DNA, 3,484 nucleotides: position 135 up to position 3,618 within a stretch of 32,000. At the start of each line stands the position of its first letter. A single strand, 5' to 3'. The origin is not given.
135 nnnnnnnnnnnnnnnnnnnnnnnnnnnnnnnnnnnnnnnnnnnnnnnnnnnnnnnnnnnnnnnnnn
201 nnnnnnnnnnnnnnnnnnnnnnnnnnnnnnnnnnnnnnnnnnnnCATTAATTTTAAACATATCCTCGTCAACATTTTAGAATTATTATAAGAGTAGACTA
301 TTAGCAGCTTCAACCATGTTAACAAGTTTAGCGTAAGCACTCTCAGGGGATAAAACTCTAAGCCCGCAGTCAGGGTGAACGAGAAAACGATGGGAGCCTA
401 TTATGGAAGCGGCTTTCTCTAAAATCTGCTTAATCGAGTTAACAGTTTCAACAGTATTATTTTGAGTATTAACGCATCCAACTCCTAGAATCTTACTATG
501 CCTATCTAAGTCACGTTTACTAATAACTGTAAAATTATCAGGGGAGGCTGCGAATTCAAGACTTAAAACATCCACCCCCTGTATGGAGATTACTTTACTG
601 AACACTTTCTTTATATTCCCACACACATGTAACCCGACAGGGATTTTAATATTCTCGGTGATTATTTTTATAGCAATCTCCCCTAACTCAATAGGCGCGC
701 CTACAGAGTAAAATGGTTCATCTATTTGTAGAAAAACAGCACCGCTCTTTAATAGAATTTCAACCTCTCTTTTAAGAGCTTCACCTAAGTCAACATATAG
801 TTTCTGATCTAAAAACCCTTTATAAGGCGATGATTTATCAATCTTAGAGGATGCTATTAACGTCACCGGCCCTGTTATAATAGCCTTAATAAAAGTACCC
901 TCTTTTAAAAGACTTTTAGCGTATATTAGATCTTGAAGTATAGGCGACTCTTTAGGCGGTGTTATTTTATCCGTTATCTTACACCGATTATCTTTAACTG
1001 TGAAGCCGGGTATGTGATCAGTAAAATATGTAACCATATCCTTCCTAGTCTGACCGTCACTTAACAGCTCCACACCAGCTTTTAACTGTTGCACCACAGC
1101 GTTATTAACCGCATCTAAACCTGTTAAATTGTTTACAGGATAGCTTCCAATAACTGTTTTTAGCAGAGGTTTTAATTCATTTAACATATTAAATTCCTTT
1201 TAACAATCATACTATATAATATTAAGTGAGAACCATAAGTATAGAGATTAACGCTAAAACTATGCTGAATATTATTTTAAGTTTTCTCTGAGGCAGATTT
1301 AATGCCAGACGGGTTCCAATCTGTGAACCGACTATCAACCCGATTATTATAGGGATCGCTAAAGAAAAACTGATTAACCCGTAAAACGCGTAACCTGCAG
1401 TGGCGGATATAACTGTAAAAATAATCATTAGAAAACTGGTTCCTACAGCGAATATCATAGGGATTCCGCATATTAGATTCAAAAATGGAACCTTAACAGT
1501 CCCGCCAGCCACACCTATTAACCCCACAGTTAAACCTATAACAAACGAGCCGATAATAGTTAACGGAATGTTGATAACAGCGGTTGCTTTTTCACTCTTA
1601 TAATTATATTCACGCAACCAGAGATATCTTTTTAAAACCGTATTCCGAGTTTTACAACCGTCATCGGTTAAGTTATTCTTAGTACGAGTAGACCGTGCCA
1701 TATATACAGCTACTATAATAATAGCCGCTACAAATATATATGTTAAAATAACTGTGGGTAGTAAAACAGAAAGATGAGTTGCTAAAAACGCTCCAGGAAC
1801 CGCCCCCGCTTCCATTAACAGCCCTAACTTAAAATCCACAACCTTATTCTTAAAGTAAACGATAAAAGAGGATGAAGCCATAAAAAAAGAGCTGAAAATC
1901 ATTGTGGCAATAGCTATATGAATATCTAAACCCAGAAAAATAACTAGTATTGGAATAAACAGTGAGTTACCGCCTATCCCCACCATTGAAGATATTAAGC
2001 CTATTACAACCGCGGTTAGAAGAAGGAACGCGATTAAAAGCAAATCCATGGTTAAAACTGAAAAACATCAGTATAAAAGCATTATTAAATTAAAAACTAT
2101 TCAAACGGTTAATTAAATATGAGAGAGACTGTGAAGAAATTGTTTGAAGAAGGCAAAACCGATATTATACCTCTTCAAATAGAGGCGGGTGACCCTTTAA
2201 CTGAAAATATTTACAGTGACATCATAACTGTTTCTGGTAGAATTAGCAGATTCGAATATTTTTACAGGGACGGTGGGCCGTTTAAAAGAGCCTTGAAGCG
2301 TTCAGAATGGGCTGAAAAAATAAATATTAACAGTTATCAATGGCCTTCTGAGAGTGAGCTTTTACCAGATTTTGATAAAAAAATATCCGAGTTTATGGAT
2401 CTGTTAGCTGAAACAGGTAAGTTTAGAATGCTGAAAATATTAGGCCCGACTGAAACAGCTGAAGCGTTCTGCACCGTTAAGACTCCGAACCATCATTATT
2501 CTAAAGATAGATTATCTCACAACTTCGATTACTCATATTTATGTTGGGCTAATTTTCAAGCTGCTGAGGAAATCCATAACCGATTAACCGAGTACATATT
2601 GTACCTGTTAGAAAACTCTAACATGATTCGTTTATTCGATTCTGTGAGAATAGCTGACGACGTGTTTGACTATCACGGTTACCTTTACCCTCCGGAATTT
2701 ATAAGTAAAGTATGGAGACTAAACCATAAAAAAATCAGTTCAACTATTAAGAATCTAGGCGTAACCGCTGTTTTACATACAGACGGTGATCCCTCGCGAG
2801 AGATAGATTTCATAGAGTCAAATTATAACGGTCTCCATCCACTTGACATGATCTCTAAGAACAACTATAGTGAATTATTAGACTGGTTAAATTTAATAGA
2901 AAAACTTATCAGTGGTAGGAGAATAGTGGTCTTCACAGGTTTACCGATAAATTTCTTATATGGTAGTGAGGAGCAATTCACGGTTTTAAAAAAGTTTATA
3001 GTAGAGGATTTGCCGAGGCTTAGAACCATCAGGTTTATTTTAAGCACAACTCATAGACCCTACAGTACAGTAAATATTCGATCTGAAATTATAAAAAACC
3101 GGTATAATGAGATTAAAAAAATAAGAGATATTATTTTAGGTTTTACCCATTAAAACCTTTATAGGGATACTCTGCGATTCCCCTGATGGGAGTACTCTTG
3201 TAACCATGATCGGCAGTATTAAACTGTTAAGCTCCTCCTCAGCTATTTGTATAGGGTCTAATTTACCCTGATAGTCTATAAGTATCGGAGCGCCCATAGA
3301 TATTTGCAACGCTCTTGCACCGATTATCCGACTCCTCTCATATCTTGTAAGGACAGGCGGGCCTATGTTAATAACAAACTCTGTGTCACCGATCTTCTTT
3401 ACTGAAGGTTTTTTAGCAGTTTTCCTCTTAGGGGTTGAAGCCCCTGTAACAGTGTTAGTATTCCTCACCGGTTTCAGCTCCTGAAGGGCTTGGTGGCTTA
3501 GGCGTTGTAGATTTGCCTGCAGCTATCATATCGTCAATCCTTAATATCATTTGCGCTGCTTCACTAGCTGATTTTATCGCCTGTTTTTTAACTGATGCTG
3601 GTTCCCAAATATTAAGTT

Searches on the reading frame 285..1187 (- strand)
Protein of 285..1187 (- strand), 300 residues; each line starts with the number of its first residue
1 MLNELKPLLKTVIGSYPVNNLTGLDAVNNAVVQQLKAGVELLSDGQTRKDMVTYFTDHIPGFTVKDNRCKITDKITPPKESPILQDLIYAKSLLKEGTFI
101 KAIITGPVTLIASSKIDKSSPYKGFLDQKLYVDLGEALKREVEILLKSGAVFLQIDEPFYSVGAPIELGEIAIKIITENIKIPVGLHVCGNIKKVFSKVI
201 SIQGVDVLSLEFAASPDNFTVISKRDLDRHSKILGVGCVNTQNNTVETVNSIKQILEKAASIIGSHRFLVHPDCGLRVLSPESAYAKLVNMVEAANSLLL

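Call 114: search_protein_families(library=pfam, proteins=[window:285-1187:-], max_evalue=0.001)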
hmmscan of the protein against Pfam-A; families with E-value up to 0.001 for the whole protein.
window:285-1187:- (300 aa): 3 families
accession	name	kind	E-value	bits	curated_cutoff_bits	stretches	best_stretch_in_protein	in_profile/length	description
PF01717.24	Meth_synt_2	-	3.7e-39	135.4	21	1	26-296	39-323/324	Cobalamin-independent synthase, Catalytic domain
PF08267.18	Meth_synt_1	-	2.5e-07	31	27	1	93-260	143-309/313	Cobalamin-independent synthase, N-terminal domain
PF01208.23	URO-D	-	0.00013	21.5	23.9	1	171-293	228-344/346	Uroporphyrinogen decarboxylase (URO-D)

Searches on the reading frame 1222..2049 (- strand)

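Call 114: search_protein_families(library=pfam, proteins=[window:1222-2049:-], max_evalue=0.001)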
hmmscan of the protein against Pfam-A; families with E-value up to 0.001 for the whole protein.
window:1222-2049:- (275 aa): 1 family
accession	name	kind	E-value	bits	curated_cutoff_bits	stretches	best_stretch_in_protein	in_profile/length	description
PF01925.25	TauE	-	5e-48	164.3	32.6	1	9-272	1-237/237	Sulfite exporter TauE/SafE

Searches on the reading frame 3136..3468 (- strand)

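Call 114: search_protein_families(library=pfam, proteins=[window:3136-3468:-], max_evalue=0.001)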
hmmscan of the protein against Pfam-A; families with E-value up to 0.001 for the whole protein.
window:3136-3468:- (110 aa): 1 family
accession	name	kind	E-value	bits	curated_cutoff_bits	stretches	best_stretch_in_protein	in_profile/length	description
PF01192.27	RNA_pol_Rpb6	-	5e-10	39.7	26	1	38-81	5-47/53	RNA polymerase Rpb6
